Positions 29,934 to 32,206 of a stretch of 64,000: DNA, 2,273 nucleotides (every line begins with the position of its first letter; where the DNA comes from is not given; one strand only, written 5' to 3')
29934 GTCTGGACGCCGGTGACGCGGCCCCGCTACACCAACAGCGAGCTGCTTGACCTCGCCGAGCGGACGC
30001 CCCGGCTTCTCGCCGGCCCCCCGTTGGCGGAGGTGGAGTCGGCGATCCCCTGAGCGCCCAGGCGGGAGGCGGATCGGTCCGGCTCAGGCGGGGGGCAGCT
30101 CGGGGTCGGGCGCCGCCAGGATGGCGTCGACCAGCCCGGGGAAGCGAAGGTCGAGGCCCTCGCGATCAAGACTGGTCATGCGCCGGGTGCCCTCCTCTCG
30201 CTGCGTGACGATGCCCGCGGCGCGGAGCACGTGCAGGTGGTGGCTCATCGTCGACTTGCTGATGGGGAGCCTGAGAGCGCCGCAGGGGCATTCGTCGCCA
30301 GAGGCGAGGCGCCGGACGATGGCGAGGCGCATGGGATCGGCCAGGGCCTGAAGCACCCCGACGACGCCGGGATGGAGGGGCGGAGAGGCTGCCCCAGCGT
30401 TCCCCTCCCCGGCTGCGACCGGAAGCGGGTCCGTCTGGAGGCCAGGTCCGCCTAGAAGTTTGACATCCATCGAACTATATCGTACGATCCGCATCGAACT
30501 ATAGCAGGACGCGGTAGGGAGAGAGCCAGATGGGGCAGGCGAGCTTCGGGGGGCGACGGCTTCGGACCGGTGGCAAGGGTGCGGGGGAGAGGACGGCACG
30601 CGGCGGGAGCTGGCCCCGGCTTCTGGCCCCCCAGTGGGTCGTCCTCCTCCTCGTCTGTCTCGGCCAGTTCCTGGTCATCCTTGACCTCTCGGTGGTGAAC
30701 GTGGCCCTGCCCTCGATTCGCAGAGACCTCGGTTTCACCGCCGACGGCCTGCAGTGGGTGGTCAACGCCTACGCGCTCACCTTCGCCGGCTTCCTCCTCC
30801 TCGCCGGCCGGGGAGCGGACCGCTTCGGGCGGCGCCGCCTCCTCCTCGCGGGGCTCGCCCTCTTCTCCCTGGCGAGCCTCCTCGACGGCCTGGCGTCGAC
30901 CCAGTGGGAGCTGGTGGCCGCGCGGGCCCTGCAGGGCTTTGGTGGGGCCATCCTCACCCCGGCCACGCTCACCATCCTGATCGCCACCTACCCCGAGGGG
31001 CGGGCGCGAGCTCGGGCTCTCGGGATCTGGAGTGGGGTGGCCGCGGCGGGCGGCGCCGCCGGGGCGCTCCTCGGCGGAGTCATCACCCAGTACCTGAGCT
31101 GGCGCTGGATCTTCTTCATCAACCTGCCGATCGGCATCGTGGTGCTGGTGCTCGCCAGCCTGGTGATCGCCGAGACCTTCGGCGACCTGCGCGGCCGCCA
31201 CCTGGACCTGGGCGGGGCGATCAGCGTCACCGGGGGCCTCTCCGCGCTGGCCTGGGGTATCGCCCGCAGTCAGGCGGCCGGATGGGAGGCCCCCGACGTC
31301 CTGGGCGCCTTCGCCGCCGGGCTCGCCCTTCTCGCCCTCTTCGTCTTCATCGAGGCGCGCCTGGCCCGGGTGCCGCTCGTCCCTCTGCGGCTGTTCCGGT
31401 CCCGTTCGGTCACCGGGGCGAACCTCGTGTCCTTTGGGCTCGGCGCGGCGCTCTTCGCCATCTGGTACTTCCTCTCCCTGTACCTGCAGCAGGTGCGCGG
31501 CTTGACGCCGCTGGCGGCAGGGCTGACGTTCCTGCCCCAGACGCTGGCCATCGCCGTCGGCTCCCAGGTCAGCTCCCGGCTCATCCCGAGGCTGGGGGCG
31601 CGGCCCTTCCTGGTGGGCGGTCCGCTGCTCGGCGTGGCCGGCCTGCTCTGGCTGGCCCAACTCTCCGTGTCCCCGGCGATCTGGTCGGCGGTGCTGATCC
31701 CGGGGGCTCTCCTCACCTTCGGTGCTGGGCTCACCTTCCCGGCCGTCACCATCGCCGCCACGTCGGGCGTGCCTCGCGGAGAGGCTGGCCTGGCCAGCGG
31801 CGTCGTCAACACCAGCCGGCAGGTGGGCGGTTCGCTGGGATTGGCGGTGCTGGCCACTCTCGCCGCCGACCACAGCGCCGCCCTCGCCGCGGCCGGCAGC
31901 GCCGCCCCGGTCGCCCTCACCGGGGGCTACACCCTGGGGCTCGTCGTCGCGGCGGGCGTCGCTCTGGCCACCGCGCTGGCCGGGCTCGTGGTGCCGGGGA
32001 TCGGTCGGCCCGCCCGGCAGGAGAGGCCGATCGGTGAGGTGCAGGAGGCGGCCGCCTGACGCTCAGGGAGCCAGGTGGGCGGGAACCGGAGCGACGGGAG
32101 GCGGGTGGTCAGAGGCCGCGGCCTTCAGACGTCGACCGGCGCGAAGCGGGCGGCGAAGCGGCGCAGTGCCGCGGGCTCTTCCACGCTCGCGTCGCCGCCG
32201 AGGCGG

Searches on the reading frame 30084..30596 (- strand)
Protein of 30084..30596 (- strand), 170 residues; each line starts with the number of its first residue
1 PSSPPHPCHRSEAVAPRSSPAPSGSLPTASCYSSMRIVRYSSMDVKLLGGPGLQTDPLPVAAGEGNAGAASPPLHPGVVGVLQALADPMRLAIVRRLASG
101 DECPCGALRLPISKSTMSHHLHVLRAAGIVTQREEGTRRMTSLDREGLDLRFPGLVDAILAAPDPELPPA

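Call 12: search_protein_families(library=pfam, proteins=[window:30084-30596:-], max_evalue=0.01)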
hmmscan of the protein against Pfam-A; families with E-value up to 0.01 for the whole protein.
window:30084-30596:- (170 aa): 3 families
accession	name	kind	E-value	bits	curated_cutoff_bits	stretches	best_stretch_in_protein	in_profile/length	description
PF12840.13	HTH_20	-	8.7e-12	45.3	27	1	85-133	1-51/51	Helix-turn-helix domain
PF01022.26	HTH_5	-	1.1e-07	32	22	1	87-131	1-46/47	Bacterial regulatory protein, arsR family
PF12802.13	MarR_2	-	0.0035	17.9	27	1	109-139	29-60/61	MarR family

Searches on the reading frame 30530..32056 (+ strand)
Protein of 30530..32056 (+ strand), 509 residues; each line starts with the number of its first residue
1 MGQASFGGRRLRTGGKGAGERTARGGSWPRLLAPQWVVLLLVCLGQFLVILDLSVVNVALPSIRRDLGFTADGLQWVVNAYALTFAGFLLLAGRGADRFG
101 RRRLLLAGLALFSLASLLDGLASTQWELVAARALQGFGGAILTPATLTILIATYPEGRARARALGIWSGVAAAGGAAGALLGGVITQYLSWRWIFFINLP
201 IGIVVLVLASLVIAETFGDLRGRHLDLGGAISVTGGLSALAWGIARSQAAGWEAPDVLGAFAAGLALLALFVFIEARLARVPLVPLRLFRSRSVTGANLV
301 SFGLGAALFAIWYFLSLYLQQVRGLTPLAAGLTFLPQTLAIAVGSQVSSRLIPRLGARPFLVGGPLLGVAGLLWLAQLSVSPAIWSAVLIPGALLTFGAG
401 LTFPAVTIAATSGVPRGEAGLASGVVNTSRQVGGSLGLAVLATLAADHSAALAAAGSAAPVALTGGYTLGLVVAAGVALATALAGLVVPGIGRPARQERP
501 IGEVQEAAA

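Call 12: search_protein_families(library=pfam, proteins=[window:30530-32056:+], max_evalue=0.01)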
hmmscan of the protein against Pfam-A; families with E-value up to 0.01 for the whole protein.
window:30530-32056:+ (509 aa): 3 families
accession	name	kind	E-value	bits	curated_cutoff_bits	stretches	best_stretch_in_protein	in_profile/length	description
PF07690.21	MFS_1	-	2.4e-54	185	33.4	1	42-437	1-346/347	Major Facilitator Superfamily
PF06609.19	TRI12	-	2.7e-08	33.2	23.2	1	29-310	40-328/599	Fungal trichothecene efflux pump (TRI12)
PF00083.30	Sugar_tr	-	2.6e-06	27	22.3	1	41-209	4-188/452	Sugar (and other) transporter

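Call 13: search_protein_families(library=ncbifam, proteins=[window:30530-32056:+], max_evalue=0.01)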
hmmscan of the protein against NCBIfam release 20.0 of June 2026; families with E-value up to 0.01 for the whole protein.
window:30530-32056:+ (509 aa): 65 families (the best 25 are shown)
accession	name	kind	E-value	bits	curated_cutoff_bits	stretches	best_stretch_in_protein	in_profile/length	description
TIGR00711.1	efflux_EmrB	subfamily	1.4e-72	245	230.2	1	40-446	5-409/485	DHA2 family efflux MFS transporter permease subunit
NF000031.1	MFS_efflux_LmrA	exception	1.2e-61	208.9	850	1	35-458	29-448/484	lincomycin efflux MFS transporter Lmr(A)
NF000025.1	MFS_efflux_tcmA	exception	5.5e-60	203.6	999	1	35-448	24-434/538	tetracenomycin C efflux MFS transporter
NF011571.1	PRK14995.1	subfamily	2.5e-54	184.8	701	1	35-446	4-412/493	SmvA family efflux MFS transporter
NF012169.0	qepA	equivalog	8.5e-48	163.2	1075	1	35-453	19-431/511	fluoroquinolone efflux MFS transporter QepA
NF012180.1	tet_MFS_43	exception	9.4e-47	160.1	999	1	34-470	18-451/484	tetracycline efflux MFS transporter Tet(43)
NF033896.2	MFS_LfrA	equivalog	1e-44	153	825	1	35-447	18-426/504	efflux MFS transporter LfrA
NF000089.1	qac_MFS_AB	exception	2.2e-41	142.2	900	1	35-446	17-426/514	QacA/B family quaternary ammonium compound efflux MFS transporter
NF007799.0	PRK10504.1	subfamily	1.5e-37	129.6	426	1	39-444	12-412/471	multidrug transporter subunit MdtD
NF000391.1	EmrB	exception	1.9e-36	125.8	925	1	40-448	14-421/501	multidrug efflux MFS transporter permease subunit EmrB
NF000095.1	tet_MFS_OtrB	exception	1.3e-35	123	999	1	43-444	32-436/563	oxytetracycline resistance efflux MFS transporter OtrB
NF000009.1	tet_MFS_Tcr3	exception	8.6e-31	107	1000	1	43-446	37-443/512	tetracycline efflux MFS transporter Tcr3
NF040895.2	MFS_effux_SdrM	equivalog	1e-28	100.7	550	1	38-446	7-405/441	multidrug efflux MFS transporter SdrM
TIGR00710.1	efflux_Bcr_CflA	subfamily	2.3e-27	96.4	200.9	2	37-216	6-183/385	Bcr/CflA family efflux MFS transporter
NF000060.1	MFS_efflux_LmrB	exception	3.2e-27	95.5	800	1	40-487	20-467/479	lincomycin efflux MFS transporter Lmr(B)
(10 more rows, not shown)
